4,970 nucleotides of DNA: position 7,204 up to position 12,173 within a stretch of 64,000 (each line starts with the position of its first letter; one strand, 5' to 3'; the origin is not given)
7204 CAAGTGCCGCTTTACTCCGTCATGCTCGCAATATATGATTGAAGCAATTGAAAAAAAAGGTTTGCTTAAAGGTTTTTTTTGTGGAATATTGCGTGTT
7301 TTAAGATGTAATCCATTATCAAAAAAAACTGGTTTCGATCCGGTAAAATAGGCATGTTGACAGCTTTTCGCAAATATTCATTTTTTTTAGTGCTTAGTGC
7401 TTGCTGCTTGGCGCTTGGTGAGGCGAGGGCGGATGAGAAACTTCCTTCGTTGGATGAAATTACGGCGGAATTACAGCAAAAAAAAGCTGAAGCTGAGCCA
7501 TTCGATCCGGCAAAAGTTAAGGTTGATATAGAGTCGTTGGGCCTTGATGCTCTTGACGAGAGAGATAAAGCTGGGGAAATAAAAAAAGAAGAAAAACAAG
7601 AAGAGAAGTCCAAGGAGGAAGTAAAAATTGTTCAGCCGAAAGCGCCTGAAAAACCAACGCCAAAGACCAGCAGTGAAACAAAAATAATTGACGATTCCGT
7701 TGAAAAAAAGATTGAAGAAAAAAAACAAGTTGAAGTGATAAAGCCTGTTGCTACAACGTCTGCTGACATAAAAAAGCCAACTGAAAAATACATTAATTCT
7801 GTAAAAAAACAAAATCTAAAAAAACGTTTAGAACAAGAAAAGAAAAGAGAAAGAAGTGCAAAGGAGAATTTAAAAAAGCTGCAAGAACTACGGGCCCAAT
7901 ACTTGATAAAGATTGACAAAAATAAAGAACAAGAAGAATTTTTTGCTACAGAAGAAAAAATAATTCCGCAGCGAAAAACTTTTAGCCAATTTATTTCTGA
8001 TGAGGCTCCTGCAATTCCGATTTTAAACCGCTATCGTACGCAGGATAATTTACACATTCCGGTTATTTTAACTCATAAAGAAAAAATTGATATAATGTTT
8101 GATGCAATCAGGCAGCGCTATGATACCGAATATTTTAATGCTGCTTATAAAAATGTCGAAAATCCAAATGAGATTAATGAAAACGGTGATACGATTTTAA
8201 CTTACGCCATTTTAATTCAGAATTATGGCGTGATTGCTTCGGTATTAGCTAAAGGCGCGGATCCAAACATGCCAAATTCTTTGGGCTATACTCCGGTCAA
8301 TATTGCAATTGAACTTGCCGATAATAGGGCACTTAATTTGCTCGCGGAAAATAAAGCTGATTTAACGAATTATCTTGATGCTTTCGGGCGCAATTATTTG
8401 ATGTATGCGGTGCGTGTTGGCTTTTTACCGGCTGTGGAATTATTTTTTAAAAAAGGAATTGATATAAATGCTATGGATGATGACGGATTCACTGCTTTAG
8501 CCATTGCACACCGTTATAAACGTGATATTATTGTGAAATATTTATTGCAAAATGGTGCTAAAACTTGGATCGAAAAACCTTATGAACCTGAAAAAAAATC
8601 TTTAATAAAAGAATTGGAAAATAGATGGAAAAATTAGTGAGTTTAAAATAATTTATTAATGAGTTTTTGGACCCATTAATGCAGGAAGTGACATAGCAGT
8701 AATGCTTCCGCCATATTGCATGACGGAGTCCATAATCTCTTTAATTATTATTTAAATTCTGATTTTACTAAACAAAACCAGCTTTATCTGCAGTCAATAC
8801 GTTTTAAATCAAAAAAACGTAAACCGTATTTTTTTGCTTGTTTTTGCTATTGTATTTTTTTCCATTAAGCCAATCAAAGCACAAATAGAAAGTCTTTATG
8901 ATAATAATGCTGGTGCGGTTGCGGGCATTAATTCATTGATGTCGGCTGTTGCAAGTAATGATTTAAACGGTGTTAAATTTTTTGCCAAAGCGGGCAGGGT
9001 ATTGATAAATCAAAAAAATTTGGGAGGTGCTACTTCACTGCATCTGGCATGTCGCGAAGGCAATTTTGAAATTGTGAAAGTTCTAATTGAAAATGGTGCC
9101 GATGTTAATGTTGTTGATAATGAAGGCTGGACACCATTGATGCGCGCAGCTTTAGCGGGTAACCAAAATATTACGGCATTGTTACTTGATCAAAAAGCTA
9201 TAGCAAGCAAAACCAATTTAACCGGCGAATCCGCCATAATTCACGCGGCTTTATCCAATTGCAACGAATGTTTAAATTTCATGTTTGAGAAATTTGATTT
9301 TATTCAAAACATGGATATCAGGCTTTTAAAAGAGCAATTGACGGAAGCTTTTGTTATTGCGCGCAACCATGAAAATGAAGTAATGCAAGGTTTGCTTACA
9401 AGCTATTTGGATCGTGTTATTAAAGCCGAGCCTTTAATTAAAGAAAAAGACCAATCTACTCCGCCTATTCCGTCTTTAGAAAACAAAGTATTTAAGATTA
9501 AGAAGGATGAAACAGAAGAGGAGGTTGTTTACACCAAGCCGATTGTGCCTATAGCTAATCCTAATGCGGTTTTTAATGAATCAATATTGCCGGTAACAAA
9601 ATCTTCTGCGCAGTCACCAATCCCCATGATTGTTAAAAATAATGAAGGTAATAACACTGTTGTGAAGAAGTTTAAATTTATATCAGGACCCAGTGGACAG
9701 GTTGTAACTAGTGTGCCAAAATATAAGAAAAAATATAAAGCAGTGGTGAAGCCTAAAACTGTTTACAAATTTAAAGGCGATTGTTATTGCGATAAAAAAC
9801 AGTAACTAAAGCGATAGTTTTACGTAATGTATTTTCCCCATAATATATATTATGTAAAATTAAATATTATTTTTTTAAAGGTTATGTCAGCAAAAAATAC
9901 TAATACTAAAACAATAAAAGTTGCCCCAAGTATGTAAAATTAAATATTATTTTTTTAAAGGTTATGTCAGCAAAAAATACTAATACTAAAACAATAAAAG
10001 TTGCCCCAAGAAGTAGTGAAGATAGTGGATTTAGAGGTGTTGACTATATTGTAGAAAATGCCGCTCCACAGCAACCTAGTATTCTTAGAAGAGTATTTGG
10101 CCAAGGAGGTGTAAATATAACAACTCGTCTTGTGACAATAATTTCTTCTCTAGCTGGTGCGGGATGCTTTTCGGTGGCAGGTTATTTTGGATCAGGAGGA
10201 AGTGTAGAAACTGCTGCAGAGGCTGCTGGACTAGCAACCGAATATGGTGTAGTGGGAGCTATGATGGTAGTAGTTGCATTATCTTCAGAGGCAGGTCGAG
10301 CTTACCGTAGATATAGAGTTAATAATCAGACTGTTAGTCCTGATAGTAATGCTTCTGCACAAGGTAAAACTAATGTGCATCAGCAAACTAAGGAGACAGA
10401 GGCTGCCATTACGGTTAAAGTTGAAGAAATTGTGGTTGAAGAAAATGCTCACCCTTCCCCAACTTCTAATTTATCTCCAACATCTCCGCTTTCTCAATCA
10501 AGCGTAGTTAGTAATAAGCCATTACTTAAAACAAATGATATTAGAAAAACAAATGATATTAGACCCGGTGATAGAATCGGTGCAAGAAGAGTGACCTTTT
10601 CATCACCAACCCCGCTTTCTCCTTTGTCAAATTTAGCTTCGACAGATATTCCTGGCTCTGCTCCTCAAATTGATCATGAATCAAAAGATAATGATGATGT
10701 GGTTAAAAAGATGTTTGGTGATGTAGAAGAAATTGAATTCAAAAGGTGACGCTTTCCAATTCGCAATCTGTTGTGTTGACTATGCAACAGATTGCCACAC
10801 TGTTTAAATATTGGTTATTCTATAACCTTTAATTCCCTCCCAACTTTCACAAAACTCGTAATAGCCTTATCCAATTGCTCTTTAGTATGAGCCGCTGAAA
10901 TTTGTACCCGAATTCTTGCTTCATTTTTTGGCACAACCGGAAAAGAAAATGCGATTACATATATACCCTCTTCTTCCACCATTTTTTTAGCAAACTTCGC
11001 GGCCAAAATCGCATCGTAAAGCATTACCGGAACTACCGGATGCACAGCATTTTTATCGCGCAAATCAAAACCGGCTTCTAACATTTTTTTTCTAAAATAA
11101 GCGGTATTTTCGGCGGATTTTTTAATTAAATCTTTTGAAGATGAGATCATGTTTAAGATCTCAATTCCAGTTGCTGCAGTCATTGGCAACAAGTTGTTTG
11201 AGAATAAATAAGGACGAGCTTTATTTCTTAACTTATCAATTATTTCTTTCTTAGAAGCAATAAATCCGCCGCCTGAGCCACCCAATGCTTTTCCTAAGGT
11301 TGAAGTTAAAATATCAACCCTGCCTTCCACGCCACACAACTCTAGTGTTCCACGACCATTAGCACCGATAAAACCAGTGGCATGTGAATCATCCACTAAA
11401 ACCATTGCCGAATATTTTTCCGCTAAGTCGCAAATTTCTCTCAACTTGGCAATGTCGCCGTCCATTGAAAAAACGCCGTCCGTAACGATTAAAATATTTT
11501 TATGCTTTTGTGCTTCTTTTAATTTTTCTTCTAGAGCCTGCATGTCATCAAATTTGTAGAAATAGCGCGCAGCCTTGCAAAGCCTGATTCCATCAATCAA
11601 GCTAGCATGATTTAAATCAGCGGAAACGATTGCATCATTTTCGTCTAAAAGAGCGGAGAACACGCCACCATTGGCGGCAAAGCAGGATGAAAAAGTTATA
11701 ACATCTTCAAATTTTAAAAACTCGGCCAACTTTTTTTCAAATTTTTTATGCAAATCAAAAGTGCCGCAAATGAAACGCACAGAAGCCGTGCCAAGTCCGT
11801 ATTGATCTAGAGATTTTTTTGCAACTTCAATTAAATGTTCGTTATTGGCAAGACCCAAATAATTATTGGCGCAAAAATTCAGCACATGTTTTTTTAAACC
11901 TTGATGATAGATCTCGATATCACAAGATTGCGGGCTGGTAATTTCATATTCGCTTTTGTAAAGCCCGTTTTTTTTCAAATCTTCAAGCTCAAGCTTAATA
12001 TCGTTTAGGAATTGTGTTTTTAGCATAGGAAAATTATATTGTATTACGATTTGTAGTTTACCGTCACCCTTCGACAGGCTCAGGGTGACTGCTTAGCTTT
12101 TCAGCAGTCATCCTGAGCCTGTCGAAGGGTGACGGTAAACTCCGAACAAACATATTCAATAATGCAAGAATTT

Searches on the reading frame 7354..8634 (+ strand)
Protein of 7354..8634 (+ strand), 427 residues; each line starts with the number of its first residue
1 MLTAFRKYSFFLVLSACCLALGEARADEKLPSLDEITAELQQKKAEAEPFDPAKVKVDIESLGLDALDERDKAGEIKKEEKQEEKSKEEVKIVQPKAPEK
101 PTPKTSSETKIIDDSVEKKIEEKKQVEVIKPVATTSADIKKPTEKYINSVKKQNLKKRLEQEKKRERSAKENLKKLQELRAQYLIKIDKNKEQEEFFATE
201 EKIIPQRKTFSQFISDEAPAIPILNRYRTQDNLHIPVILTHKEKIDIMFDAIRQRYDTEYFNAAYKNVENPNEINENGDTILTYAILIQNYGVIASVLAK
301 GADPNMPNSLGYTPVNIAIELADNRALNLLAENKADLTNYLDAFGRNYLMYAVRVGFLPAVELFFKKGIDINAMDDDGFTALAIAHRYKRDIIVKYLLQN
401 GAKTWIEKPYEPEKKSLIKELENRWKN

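Call 62: search_protein_families(library=pfam, proteins=[window:7354-8634:+], max_evalue=0.00001)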
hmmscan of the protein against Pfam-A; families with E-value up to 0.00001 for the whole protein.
window:7354-8634:+ (427 aa): 5 families
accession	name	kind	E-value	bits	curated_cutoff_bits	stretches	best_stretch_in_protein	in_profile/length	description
PF12796.13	Ank_2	-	5.7e-18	65.7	27.3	1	326-405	12-87/90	Ankyrin repeats (3 copies)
PF13637.12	Ank_4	-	2.8e-13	50.2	22.7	0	358-390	10-42/50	Ankyrin repeats (many copies)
PF13606.12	Ank_3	-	6.4e-13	47.9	22.3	0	345-373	2-30/30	Ankyrin repeat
PF00023.36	Ank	-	7.4e-12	45.3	21.1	0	377-402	1-26/33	Ankyrin repeat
PF13857.12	Ank_5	-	3.1e-10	40.6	27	0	337-385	8-56/56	Ankyrin repeats (many copies)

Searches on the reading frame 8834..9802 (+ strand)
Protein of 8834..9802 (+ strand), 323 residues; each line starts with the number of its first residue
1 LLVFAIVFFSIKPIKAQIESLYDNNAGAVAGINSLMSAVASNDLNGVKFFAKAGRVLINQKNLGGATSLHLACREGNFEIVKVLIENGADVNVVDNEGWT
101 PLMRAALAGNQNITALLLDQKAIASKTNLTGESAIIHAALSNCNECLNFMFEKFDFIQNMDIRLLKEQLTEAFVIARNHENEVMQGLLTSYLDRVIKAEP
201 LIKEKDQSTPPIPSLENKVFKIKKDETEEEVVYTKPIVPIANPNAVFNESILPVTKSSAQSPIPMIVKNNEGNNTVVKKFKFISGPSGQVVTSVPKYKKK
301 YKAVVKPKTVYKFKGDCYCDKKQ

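Call 62: search_protein_families(library=pfam, proteins=[window:8834-9802:+], max_evalue=0.00001)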
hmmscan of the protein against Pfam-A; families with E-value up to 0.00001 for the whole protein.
window:8834-9802:+ (323 aa): 5 families
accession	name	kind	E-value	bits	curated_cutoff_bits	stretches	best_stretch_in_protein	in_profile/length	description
PF12796.13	Ank_2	-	9.4e-45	151.5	27.3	3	35-122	1-84/90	Ankyrin repeats (3 copies)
PF13637.12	Ank_4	-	2.2e-17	63.2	22.7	1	69-118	1-50/50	Ankyrin repeats (many copies)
PF00023.36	Ank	-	3.4e-17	62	21.1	1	65-96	2-33/33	Ankyrin repeat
PF13606.12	Ank_3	-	6.7e-15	53.9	22.3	1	65-93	2-30/30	Ankyrin repeat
PF13857.12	Ank_5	-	1.9e-14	54.1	27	1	56-102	7-53/56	Ankyrin repeats (many copies)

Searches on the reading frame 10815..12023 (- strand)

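Call 62: search_protein_families(library=pfam, proteins=[window:10815-12023:-], max_evalue=0.00001)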
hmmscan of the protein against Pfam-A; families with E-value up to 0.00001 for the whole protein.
window:10815-12023:- (402 aa): 3 families
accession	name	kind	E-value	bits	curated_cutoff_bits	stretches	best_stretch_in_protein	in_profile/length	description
PF00155.27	Aminotran_1_2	-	1.6e-64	218.8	19.7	1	46-390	2-360/361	Aminotransferase class I and II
PF00464.25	SHMT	-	1.3e-08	34.3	27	1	112-273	93-270/399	Serine hydroxymethyltransferase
PF01041.23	DegT_DnrJ_EryC1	-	5e-07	29.7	19.8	1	92-219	26-153/360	DegT/DnrJ/EryC1/StrS aminotransferase family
